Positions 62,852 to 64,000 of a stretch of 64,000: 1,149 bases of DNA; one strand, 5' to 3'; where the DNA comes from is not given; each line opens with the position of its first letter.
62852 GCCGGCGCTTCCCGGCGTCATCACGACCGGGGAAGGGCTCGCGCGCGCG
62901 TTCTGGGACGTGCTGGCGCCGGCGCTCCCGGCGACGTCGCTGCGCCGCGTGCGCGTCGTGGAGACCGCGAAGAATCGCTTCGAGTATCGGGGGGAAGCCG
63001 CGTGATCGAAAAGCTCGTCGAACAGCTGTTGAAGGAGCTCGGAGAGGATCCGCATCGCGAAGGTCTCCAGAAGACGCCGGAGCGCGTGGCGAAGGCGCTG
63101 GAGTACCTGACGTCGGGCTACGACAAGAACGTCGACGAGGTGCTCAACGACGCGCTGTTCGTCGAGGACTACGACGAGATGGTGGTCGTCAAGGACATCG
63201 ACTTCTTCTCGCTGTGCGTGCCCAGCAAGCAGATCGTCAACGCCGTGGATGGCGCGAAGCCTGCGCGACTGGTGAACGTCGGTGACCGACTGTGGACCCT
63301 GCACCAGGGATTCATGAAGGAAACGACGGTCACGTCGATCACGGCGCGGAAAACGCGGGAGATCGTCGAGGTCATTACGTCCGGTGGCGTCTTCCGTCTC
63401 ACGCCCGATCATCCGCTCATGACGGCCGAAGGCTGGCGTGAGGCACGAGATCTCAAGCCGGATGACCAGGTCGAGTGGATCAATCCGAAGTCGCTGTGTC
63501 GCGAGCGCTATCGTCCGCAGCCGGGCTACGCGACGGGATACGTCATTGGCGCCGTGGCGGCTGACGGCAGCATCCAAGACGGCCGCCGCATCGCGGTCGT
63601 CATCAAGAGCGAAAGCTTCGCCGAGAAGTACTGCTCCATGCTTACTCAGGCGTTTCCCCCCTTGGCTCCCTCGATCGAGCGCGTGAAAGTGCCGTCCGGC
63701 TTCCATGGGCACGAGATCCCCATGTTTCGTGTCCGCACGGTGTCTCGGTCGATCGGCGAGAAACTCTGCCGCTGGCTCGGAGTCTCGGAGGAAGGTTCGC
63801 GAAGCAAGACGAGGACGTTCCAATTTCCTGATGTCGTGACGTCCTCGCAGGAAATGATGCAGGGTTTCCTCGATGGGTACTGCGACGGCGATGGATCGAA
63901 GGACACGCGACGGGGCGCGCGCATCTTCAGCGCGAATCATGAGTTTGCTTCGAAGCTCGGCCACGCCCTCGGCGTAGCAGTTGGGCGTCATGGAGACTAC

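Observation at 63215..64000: FolE (GTP cyclohydrolase I) split by a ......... intein exactly at the zinc-ligand cysteine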

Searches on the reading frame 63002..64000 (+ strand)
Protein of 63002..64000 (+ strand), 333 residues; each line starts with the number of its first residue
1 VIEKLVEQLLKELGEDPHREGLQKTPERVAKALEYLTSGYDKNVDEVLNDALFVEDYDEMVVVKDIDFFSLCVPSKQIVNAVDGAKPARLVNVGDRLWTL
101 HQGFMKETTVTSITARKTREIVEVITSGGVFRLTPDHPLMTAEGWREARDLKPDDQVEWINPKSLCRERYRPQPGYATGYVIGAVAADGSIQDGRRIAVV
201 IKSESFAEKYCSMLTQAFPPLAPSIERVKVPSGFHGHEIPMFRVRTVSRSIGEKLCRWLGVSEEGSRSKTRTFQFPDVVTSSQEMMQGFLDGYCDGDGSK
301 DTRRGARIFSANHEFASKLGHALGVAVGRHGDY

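Call 4: search_protein_families(library=pfam, proteins=[window:63002-64000:+], max_evalue=1)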
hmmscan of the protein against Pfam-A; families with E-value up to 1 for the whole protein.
window:63002-64000:+ (333 aa): 5 families
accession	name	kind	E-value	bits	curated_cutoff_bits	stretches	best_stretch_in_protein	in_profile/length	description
PF01227.27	GTP_cyclohydroI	-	4e-19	69.2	27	1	2-72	1-71/179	GTP cyclohydrolase I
PF14528.11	LAGLIDADG_3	-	2.7e-07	31.2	22.5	2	286-323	3-43/82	LAGLIDADG-like domain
PF14890.11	Intein_splicing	-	6.4e-05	23.2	35.8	1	56-159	18-94/155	Intein splicing domain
PF07591.16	PT-HINT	-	0.043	14.5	27.7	1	79-156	2-86/137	Pretoxin HINT domain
PF02452.23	PemK_toxin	-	0.098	13.3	23.1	1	188-256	14-91/109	PemK-like, MazF-like toxin of type II toxin-antitoxin system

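Call 5: search_protein_families(library=ncbifam, proteins=[window:63002-64000:+], max_evalue=1)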
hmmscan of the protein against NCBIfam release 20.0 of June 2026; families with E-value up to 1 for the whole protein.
window:63002-64000:+ (333 aa): 11 families
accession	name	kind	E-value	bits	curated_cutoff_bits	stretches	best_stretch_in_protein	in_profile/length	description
NF006825.1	PRK09347.1-2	subfamily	6.2e-23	81.2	174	1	3-72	2-71/179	GTP cyclohydrolase I FolE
TIGR00063.1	folE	equivalog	1.4e-20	73.6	181.6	1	2-72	1-71/180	GTP cyclohydrolase I FolE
NF006826.0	PRK09347.1-3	subfamily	4.5e-20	71.9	162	1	2-72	9-78/189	GTP cyclohydrolase I FolE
NF007072.0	PRK09519.1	equivalog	4.4e-05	22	1024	1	75-158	267-345/790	intein-containing recombinase RecA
NF006824.0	PRK09347.1-1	equivalog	0.00093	18.7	202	1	2-72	38-109/219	GTP cyclohydrolase I FolE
NF011418.0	PRK14845.1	equivalog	0.0044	14.8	756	1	132-158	105-131/1049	translation initiation factor IF-2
NF006207.0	PRK08332.1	equivalog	0.0053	14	2400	1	131-192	959-1019/1684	vitamin B12-dependent ribonucleotide reductase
NF011491.0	PRK14898.1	equivalog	0.017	13.2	783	1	176-316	243-368/860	DNA-directed RNA polymerase subunit A''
NF005852.0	PRK07773.1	equivalog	0.02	13.1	780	1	72-197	398-527/886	replicative DNA helicase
NF038162.1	RtcB_rel_intein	exception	0.02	12.9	1150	1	106-157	134-187/961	intein-containing RtcB family protein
TIGR01445.1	intein_Nterm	domain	0.18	12.8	24.5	1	106-141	47-83/83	intein N-terminal splicing region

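Call 6: search_solved_structures(query=window:63002-64000:+, max_evalue=1, show_alignments=3)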
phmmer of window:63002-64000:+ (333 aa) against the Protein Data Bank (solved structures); distinct sequences matched with E-value up to 1: 19.
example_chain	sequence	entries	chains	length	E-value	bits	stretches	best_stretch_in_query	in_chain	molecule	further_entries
1is7_A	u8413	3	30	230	5.2e-21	78.4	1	8-73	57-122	GTP Cyclohydrolase I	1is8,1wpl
1fb1_A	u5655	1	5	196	2.3e-20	76.3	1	8-73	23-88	GTP CYCLOHYDROLASE I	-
7ala_A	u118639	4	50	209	2.5e-20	76.2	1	8-73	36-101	GTP cyclohydrolase 1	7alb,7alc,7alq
6z80_A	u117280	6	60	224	3e-20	76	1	8-73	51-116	GTP cyclohydrolase 1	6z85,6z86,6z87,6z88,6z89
37xd_A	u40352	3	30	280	9.4e-19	71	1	4-73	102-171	GTP cyclohydrolase 1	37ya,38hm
1wm9_A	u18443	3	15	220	2.2e-16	63.2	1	3-73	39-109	GTP cyclohydrolase I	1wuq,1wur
11yz_A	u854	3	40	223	2.5e-11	46.6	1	3-73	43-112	GTP cyclohydrolase 1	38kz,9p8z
4uqf_A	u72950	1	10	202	1.9e-09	40.5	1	5-73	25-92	GTP cyclohydrolase 1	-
2in0_A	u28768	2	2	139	2.5e-05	26.9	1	76-158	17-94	Endonuclease PI-MtuI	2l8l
5k08_A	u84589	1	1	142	2.6e-05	26.8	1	76-158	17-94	RecA mini intein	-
5i0a_A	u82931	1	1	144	2.7e-05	26.8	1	76-158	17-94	Intein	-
3ifj_A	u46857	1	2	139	3.3e-05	26.5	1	76-158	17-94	Endonuclease PI-MtuI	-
2in9_A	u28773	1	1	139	3.3e-05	26.5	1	76-158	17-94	Endonuclease PI-MtuI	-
2imz_A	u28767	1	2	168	4e-05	26.2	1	76-157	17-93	Endonuclease PI-MtuI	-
2in8_A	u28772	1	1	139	0.00019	24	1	77-158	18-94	Endonuclease PI-MtuI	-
2lwy_A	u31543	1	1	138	0.44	12.9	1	90-156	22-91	BACTERIAL INTEIN-LIKE DOMAIN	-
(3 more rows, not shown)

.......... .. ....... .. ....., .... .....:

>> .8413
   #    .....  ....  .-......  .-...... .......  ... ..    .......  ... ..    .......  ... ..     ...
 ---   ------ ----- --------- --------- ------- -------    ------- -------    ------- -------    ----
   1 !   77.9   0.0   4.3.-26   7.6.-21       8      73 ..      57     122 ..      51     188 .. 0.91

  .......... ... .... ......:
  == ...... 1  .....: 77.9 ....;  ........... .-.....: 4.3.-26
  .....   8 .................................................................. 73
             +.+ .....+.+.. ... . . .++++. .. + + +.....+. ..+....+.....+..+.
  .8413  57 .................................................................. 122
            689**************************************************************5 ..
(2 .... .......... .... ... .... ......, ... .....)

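Call 7: find_homologous_proteins(query=window:63002-64000:+, max_evalue=0.00001)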
Query window:63002-64000:+ (333 aa): 3758 proteins with E <= 0.00001 among 6305 candidates; the best 120 are listed.
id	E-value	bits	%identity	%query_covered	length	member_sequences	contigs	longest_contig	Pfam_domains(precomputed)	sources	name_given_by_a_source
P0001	2.3e-195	666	88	99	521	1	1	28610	PF14528.12,PF01227.28,PF14890.12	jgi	jgi:GTP cyclohydrolase I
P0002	3.8e-194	662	89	100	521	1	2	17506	PF14528.12,PF01227.28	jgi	jgi:GTP cyclohydrolase I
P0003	4.8e-187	639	85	99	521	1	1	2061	PF14489.12,PF14528.12,PF01227.28,PF14890.12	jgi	jgi:GTP cyclohydrolase I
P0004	7.4e-182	622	83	100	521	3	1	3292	PF14528.12,PF01227.28,PF14890.12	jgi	-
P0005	6.5e-177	606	80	99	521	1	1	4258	PF01227.28,PF14890.12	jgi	jgi:GTP cyclohydrolase I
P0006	8.3e-177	605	80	100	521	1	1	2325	PF01227.28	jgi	jgi:GTP cyclohydrolase I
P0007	3.8e-174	597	80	99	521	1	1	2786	PF14528.12,PF01227.28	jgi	jgi:GTP cyclohydrolase I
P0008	4.4e-160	550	73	99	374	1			PF14528.12,PF01227.28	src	-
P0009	3.9e-157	541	73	99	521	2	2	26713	PF14528.12,PF01227.28,PF14890.12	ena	-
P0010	7.0e-157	540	73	99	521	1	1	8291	PF01227.28,PF14890.12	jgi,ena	-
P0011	4.6e-156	537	71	99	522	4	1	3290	PF07591.16,PF01227.28,PF14890.12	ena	-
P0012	2.6e-155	535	72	98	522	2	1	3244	PF14489.12,PF01227.28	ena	-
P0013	2.7e-155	535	72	99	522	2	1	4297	PF14489.12,PF14528.12,PF01227.28,PF14890.12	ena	-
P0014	1.2e-154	533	71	99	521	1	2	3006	PF14528.12,PF01227.28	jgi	jgi:GTP cyclohydrolase I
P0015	2.7e-154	531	71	100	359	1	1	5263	PF14528.12,PF01227.28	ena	-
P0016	5.1e-154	530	71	99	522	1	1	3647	PF14489.12,PF01227.28,PF14890.12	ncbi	-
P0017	1.9e-153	529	71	99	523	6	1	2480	PF14489.12,PF14528.12,PF01227.28,PF14890.12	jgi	-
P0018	2.4e-153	528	72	99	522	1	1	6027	PF14489.12,PF01227.28,PF14890.12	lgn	-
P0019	9.7e-153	526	72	98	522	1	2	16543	PF01227.28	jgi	-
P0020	1.4e-151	522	71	99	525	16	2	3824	PF14489.12,PF14528.12,PF01227.28,PF14890.12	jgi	jgi:GTP cyclohydrolase I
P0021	1.8e-151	522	72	99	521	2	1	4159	PF14528.12,PF01227.28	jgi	-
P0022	1.2e-150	519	71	98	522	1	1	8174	PF14489.12,PF01227.28,PF14890.12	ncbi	-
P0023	5.1e-150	517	71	99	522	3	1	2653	PF01227.28,PF14890.12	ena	-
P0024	1.0e-149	516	70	98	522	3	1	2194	PF01227.28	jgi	-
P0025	2.7e-149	515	68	99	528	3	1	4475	PF14489.12,PF01227.28,PF14890.12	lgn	-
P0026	3.1e-149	515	70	99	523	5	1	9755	PF01227.28,PF14890.12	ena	-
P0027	3.7e-149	514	70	100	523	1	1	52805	PF14489.12,PF14528.12,PF01227.28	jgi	jgi:GTP cyclohydrolase I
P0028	5.2e-149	514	70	99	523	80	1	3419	PF14489.12,PF14528.12,PF01227.28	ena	-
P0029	5.7e-149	514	71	99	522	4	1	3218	PF01227.28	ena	-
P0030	5.8e-149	514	69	100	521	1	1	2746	PF14528.12,PF01227.28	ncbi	-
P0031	6.6e-149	514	71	99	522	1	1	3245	PF14489.12,PF14528.12,PF01227.28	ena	-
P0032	9.5e-149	513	70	99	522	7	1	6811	PF01227.28,PF14890.12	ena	-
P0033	1.1e-148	513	71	98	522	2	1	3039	PF14528.12,PF01227.28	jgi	-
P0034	1.9e-148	512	69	99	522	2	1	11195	PF01227.28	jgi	jgi:GTP cyclohydrolase I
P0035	5.0e-148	511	71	98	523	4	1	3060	PF14528.12,PF01227.28,PF14890.12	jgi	jgi:GTP cyclohydrolase I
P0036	9.2e-148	510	67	100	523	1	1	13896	PF01227.28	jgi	-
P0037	1.7e-147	509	69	99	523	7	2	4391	PF14489.12,PF14528.12,PF01227.28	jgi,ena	-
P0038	2.4e-147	509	69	99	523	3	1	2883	PF14528.12,PF01227.28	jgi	jgi:GTP cyclohydrolase I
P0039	3.2e-147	508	70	98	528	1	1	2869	PF01227.28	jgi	jgi:GTP cyclohydrolase I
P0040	7.0e-147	507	69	99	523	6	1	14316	PF14528.12,PF01227.28,PF14890.12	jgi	jgi:GTP cyclohydrolase I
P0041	1.0e-146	506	69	98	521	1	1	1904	PF14528.12,PF01227.28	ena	-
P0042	1.1e-146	506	69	99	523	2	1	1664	PF14489.12,PF14528.12,PF01227.28,PF14890.12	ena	-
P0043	1.1e-146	506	69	98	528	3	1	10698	PF01227.28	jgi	jgi:GTP cyclohydrolase I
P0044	2.2e-146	505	69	99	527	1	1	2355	PF01227.28,PF14890.12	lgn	-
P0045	2.4e-146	505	69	99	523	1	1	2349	PF01227.28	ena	-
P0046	2.7e-146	505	69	98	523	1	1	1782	PF14489.12,PF01227.28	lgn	-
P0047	3.4e-146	505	69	99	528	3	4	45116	PF14528.12,PF01227.28,PF14890.12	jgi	jgi:GTP cyclohydrolase I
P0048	3.7e-146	505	68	99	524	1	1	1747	PF14528.12,PF01227.28,PF14890.12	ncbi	-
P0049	7.6e-146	504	68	98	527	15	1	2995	PF14489.12,PF01227.28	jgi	-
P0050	1.6e-145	503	69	99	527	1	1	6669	PF14489.12,PF01227.28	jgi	jgi:GTP cyclohydrolase I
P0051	1.7e-145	502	67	98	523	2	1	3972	PF14489.12,PF14528.12,PF01227.28,PF14890.12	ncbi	-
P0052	3.3e-145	501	70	99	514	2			PF01227.28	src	-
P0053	3.4e-145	501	68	100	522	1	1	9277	PF01227.28,PF14890.12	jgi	jgi:GTP cyclohydrolase I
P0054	3.8e-145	501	68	99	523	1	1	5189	PF14528.12,PF01227.28,PF14890.12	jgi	jgi:GTP cyclohydrolase I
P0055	5.3e-145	501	67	99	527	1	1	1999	PF01227.28,PF14890.12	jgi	jgi:GTP cyclohydrolase I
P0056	8.8e-145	500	67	98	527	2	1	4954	PF14528.12,PF01227.28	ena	-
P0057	1.0e-144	500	67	99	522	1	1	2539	PF14528.12,PF01227.28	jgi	jgi:GTP cyclohydrolase I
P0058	1.1e-144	500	67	98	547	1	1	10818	PF07591.16,PF01227.28,PF14890.12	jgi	jgi:GTP cyclohydrolase I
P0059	1.7e-144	499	67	99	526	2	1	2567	PF14528.12,PF01227.28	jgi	jgi:GTP cyclohydrolase I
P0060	2.4e-144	499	69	99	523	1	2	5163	PF01227.28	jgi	jgi:GTP cyclohydrolase I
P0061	2.7e-144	498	70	98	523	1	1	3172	PF14528.12,PF01227.28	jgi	jgi:GTP cyclohydrolase I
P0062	5.5e-144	497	69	98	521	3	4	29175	PF14528.12,PF01227.28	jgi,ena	jgi:GTP cyclohydrolase I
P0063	6.1e-144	497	68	99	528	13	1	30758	PF01227.28,PF14890.12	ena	-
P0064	6.9e-144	497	68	99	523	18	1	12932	PF14489.12,PF14528.12,PF01227.28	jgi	-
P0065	1.8e-143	496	70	97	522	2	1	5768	PF01227.28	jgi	jgi:GTP cyclohydrolase I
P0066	2.5e-143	495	68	99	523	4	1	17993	PF14489.12,PF14528.12,PF01227.28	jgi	-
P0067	3.4e-143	495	68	99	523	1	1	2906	PF14528.12,PF01227.28,PF14890.12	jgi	jgi:GTP cyclohydrolase I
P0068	3.5e-143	495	66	99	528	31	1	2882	PF07591.16,PF14528.12,PF01227.28,PF14890.12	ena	-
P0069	4.5e-143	494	67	99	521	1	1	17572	PF14528.12,PF01227.28,PF14890.12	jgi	jgi:GTP cyclohydrolase I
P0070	5.0e-143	494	66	99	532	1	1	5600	PF14528.12,PF01227.28,PF14890.12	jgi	jgi:GTP cyclohydrolase I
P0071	5.0e-143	494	67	100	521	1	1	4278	PF01227.28,PF14890.12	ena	-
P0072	6.1e-143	494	66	98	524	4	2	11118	PF14528.12,PF01227.28,PF14890.12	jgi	jgi:GTP cyclohydrolase I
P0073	7.2e-143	494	66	99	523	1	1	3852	PF14489.12,PF14528.12,PF01227.28,PF14890.12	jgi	jgi:GTP cyclohydrolase I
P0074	7.4e-143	494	68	98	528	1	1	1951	PF01227.28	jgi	jgi:GTP cyclohydrolase I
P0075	9.4e-143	493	68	99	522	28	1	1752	PF14489.12,PF14528.12,PF01227.28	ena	-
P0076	1.1e-142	493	68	97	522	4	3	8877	PF14528.12,PF01227.28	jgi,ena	-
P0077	1.3e-142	493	67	99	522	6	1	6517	PF01227.28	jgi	jgi:GTP cyclohydrolase I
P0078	1.6e-142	493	68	97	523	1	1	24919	PF14489.12,PF14528.12,PF01227.28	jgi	jgi:GTP cyclohydrolase I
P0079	1.6e-142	493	66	98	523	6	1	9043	PF14489.12,PF14528.12,PF01227.28,PF14890.12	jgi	jgi:GTP cyclohydrolase I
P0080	1.7e-142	493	67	98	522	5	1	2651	PF14528.12,PF01227.28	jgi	jgi:GTP cyclohydrolase I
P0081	2.4e-142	492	67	99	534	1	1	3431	PF14528.12,PF01227.28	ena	-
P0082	2.4e-142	492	72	92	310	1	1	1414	PF01227.28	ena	-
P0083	2.6e-142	492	68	99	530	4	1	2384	PF14489.12,PF14528.12,PF01227.28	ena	-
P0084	2.7e-142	492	67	98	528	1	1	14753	PF14528.12,PF01227.28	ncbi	-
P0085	2.8e-142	492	68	99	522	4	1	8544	PF01227.28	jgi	-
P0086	3.0e-142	492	67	97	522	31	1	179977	PF14528.12,PF01227.28,PF14890.12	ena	-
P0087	4.9e-142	491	69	98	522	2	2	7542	PF14528.12,PF01227.28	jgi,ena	-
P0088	5.7e-142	491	67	99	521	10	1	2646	PF14528.12,PF01227.28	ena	-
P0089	6.4e-142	491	68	99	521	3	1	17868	PF14528.12,PF01227.28,PF14890.12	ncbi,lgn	-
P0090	6.8e-142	491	68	99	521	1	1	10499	PF14489.12,PF01227.28,PF14890.12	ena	-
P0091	7.4e-142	490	68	99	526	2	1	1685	PF14528.12,PF01227.28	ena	-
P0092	7.5e-142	490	67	99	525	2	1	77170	PF14528.12,PF01227.28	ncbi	-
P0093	8.7e-142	490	68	98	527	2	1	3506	PF14489.12,PF01227.28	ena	-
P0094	9.0e-142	490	66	98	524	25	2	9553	PF14489.12,PF14528.12,PF01227.28,PF14890.12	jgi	jgi:GTP cyclohydrolase I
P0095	1.2e-141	490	66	99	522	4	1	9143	PF14489.12,PF14528.12,PF01227.28,PF14890.12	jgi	-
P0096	1.3e-141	490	67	98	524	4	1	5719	PF14489.12,PF14528.12,PF01227.28,PF14890.12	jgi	jgi:GTP cyclohydrolase I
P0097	1.5e-141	489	69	98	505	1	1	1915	PF14528.12,PF01227.28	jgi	jgi:GTP cyclohydrolase I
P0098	2.0e-141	489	66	98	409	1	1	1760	PF01227.28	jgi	-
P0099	2.1e-141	489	67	100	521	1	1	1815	PF14528.12,PF01227.28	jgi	jgi:GTP cyclohydrolase I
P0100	2.4e-141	489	67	98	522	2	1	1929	PF14489.12,PF14528.12,PF01227.28,PF14890.12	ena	-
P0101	2.4e-141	489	67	97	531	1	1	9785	PF14528.12,PF01227.28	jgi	-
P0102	2.5e-141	489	66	98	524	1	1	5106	PF14528.12,PF01227.28,PF14890.12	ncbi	-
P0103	3.3e-141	488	67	97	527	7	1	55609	PF14528.12,PF01227.28,PF14890.12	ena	-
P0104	4.1e-141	488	65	99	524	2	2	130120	PF14489.12,PF14528.12,PF01227.28,PF14890.12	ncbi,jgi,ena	-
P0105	4.6e-141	488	67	99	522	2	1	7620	PF14528.12,PF01227.28,PF14890.12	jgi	jgi:GTP cyclohydrolase I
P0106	5.0e-141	488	66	97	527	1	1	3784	PF07591.16,PF14528.12,PF01227.28,PF14890.12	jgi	jgi:GTP cyclohydrolase I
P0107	6.1e-141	487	66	99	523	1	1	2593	PF01227.28,PF14890.12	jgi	jgi:GTP cyclohydrolase I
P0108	7.3e-141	487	68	98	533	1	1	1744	PF14528.12,PF01227.28,PF14890.12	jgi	jgi:GTP cyclohydrolase I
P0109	8.0e-141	487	66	98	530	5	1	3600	PF14489.12,PF14528.12,PF01227.28,PF14890.12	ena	-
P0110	9.8e-141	487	66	99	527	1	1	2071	PF07591.16,PF14489.12,PF14528.12,PF01227.28,PF14890.12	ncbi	-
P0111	1.3e-140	486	67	98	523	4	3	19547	PF14489.12,PF01227.28,PF14890.12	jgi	jgi:GTP cyclohydrolase I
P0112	1.6e-140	486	68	99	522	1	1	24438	PF01227.28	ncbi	-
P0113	1.9e-140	486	67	98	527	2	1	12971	PF01227.28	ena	-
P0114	2.0e-140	486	66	98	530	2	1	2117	PF14489.12,PF14528.12,PF01227.28,PF14890.12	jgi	jgi:GTP cyclohydrolase I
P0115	4.4e-140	485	65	99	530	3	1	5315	PF14489.12,PF14528.12,PF01227.28,PF14890.12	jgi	jgi:GTP cyclohydrolase I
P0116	5.8e-140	484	66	99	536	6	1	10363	PF14528.12,PF01227.28,PF14890.12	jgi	jgi:GTP cyclohydrolase I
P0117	6.7e-140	484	65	99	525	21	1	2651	PF14528.12,PF01227.28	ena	-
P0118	7.6e-140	484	64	99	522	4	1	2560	PF14528.12,PF01227.28,PF14890.12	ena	-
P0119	8.3e-140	484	65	98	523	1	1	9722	PF14489.12,PF14528.12,PF01227.28,PF14890.12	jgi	jgi:GTP cyclohydrolase I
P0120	8.3e-140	484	65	98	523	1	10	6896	PF14489.12,PF14528.12,PF01227.28,PF14890.12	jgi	jgi:GTP cyclohydrolase I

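Call 13: find_related_loci(query=P0002, collection=genome_contigs, flank=6000)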
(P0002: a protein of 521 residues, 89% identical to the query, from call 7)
Query P0002 (521 aa) in genome_contigs; peptide patterns used: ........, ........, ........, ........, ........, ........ (x = any residue, [..] = any of these).
162 stretches matched a pattern; 120 encode a relative of the query (tblastn E <= 1e-3); the best 80 are kept; 80 distinct loci.
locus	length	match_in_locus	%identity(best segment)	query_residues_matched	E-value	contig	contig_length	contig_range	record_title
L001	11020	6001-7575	75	1-521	0e+0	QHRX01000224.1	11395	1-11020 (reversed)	MAG: Candidatus Rokuibacteriota bacterium isolate AR44 14_1009_09_30cm_scaffold_5245_curated, whole genome shotgun seque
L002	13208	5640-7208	76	1-521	0e+0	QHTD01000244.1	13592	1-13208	MAG: Candidatus Rokuibacteriota bacterium isolate AR15 14_0903_16_30cm_scaffold_4205_curated, whole genome shotgun seque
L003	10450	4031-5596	75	1-521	0e+0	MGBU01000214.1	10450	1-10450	MAG: Candidatus Rokubacteria bacterium GWA2_73_35 gwa2_scaffold_49222, whole genome shotgun sequence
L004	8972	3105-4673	76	1-521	0e+0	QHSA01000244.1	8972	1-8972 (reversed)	MAG: Candidatus Rokuibacteriota bacterium isolate AR41 14_0929_12_30cm_scaffold_19307_curated, whole genome shotgun sequ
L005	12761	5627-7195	75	1-521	0e+0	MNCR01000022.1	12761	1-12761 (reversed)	MAG: Candidatus Rokubacteria bacterium 13_2_20CM_69_15_1 13_2_20cm_scaffold_313, whole genome shotgun sequence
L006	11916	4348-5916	75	1-521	0e+0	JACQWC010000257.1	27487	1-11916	MAG: Candidatus Rokuibacteriota bacterium isolate NC_groundwater_1479_Ag_S-0.65um_71_44 S_p65_S5_coassembly_k141_5238903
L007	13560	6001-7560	74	1-519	0e+0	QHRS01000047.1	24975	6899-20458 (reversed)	MAG: Candidatus Rokuibacteriota bacterium isolate AR9 14_1009_16_40cm_scaffold_30395_curated, whole genome shotgun seque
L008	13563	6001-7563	73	2-521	0e+0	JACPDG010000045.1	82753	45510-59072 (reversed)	MAG: Candidatus Rokuibacteriota bacterium isolate NC_groundwater_303_Ag_B-0.1um_71_19 S7_GD2017_3_B1_scaffold_44, whole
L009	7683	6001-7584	72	1-521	0e+0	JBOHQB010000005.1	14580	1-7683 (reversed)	MAG: Candidatus Rokuibacteriota bacterium isolate H1-B1_metabat2.bin.40_sub k127_1950, whole genome shotgun sequence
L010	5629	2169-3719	73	1-514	0e+0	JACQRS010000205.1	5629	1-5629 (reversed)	MAG: Candidatus Rokuibacteriota bacterium isolate NC_groundwater_1365_Ag_S-0.2um_67_47 S_p2_S4_coassembly_k141_1931737,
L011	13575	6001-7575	70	1-521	0e+0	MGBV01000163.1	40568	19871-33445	MAG: Candidatus Rokubacteria bacterium GWC2_70_16 gwc2_scaffold_2958, whole genome shotgun sequence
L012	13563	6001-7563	71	1-521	0e+0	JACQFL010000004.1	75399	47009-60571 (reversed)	MAG: Candidatus Rokuibacteriota bacterium isolate NC_groundwater_1046_Pr1_S-0.65um_71_27 Montesol18_Sp65_coassembly_scaf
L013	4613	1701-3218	72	14-515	0e+0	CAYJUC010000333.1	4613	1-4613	MAG TPA_asm: uncultured bacterium isolate ERP125453_co1_273 genome assembly, contig: NODE_25586_length_4613_cov_11.65774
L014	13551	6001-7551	63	2-513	0e+0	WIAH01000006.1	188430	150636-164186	MAG: Nitrospira sp. CR1.3 NODE_77_length_188430_cov_12.5736, whole genome shotgun sequence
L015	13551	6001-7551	63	2-513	0e+0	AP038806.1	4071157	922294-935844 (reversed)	MAG: Nitrospira sp. NFB02 DNA, complete genome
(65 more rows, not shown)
